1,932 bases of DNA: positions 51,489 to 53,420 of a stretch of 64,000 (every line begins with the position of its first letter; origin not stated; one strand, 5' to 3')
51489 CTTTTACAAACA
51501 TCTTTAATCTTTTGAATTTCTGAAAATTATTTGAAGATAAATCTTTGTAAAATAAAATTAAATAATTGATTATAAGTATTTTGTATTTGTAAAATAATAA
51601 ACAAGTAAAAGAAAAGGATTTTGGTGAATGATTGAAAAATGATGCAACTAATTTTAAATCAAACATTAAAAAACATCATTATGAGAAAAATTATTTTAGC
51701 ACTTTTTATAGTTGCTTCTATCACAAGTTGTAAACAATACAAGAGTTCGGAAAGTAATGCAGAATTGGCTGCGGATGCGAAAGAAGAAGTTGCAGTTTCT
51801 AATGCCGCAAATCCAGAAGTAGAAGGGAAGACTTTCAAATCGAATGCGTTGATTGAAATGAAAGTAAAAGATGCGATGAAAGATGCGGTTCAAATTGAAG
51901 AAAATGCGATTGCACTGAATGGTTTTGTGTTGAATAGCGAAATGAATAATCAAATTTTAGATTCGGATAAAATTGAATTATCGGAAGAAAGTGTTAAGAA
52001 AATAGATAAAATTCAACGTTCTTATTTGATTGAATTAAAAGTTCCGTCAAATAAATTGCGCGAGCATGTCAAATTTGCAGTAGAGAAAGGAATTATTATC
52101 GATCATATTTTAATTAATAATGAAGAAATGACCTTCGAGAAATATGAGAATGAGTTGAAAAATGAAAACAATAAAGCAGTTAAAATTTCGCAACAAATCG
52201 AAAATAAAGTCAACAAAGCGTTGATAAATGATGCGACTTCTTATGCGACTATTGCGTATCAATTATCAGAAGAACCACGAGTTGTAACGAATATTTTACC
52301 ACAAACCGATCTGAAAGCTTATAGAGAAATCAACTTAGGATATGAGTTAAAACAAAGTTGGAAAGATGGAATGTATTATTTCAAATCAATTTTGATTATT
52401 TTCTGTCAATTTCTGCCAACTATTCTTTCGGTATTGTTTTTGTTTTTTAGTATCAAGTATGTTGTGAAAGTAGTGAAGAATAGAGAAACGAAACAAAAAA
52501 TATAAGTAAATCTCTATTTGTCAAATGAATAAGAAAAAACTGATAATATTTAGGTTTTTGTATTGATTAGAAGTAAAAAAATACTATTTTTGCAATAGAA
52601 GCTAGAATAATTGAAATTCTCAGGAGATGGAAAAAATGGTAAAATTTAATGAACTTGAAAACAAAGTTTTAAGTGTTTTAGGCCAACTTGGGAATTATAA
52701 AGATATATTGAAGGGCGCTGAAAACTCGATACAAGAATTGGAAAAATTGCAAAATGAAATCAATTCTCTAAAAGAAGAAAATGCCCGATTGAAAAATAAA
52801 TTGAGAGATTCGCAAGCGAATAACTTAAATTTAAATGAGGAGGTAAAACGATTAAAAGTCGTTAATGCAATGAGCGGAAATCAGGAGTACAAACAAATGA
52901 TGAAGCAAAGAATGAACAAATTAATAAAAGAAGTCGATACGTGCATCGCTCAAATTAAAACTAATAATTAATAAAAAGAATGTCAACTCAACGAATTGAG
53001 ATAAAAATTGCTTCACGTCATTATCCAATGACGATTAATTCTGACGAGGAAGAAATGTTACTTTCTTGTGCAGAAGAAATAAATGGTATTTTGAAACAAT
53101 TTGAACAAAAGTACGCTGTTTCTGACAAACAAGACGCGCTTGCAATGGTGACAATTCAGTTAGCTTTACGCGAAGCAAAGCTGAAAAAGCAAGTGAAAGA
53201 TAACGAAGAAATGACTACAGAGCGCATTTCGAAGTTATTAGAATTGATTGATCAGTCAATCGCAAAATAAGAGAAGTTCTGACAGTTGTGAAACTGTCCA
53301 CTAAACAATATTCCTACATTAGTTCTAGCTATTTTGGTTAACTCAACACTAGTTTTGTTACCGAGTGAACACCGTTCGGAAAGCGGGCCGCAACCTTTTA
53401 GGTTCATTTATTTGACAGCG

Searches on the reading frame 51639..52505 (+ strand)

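Call 9: search_protein_families(library=pfam, proteins=[window:51639-52505:+], max_evalue=0.01)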
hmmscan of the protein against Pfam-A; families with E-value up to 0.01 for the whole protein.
window:51639-52505:+ (288 aa): 1 family
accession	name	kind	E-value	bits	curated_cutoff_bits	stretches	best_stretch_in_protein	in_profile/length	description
PF14257.11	DUF4349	-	0.00069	19.5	27.7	0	193-266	138-205/213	Domain of unknown function (DUF4349)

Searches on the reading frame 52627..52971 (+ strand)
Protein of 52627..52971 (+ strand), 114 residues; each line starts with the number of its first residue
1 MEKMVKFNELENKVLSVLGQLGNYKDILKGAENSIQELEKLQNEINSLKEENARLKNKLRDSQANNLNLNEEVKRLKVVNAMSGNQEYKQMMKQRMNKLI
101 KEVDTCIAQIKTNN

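Call 9: search_protein_families(library=pfam, proteins=[window:52627-52971:+], max_evalue=0.01)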
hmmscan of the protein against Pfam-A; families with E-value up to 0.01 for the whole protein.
window:52627-52971:+ (114 aa): 7 families
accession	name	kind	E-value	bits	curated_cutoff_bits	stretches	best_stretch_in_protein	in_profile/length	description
PF17078.10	SHE3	-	0.00038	20.7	30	1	36-105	73-144/228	SWI5-dependent HO expression protein 3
PF25764.1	KIF21A_4th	-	0.00044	20.4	33.1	1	6-66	105-165/183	KIF21A-like domain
PF17675.6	APG6_N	-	0.0013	19.6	45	1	8-99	12-109/132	Apg6 coiled-coil region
PF15294.11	Leu_zip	-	0.0031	17.5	28.2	1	2-113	93-202/275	Leucine zipper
PF12325.13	TMF_TATA_bd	-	0.0048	17.4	29.1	1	30-106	6-83/115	TATA element modulatory factor 1 TATA binding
PF14662.11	KASH_CCD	-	0.0059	17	43.3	1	30-110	61-139/191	Coiled-coil region of CCDC155 or KASH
PF06810.17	Phage_scaffold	-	0.0086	16.5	35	0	6-75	35-101/170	Phage capsid assembly scaffolding protein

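Call 44: search_protein_families(library=ncbifam, proteins=[window:52627-52971:+], max_evalue=0.01)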
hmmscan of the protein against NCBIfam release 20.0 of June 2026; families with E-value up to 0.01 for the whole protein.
window:52627-52971:+ (114 aa): 9 families
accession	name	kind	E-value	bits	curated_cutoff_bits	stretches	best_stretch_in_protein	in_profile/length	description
TIGR03495.1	phage_LysB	equivalog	0.0019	18.5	92.75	1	31-94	70-127/135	Rz-like lysis system protein LysB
TIGR04211.1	SH3_and_anchor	equivalog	0.0022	17.7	65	1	32-111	76-156/198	TIGR04211 family SH3 domain-containing protein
NF010535.0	PRK13923.1-3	equivalog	0.0023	17.8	257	1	22-93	120-191/193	sporulation-specific transcriptional regulator GerR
NF045487.1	ASRP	equivalog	0.0032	16.1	300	1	8-110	327-431/593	archaea-specific SMC-related protein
NF010518.0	PRK13922.13-3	equivalog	0.005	16.1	385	1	13-73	51-114/295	rod shape-determining protein MreC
TIGR02894.1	DNA_bind_RsfA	subfamily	0.0051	17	126.45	1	35-97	89-149/161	RsfA family transcriptional regulator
NF002572.0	PRK02224.1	equivalog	0.0082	14.5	1087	1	3-100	573-670/888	DNA double-strand break repair ATPase Rad50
TIGR02680.1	TIGR02680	hypoth_equivalog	0.0082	13.9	462.85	1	23-97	270-344/1356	TIGR02680 family protein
NF010725.0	PRK14127.1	equivalog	0.0089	16.4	91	0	33-103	36-102/111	cell division regulator GpsB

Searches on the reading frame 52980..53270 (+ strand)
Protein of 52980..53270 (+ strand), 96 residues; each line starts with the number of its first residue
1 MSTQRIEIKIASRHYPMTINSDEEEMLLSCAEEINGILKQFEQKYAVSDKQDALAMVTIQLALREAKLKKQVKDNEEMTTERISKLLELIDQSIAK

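Call 9: search_protein_families(library=pfam, proteins=[window:52980-53270:+], max_evalue=0.01)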
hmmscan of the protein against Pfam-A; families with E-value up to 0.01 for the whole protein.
window:52980-53270:+ (96 aa): 1 family
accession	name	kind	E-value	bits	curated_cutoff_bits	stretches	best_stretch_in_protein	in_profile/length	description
PF05164.18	ZapA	-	5.6e-15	55.9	23.8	1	6-89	1-87/88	Cell division protein ZapA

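Call 44: search_protein_families(library=ncbifam, proteins=[window:52980-53270:+], max_evalue=0.01)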
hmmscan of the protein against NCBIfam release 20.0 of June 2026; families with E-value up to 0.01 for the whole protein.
window:52980-53270:+ (96 aa): 1 family
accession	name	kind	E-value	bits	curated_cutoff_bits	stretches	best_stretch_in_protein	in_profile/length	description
NF008209.0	PRK10972.1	equivalog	0.0003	20.8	96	1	1-94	1-94/109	cell division protein ZapA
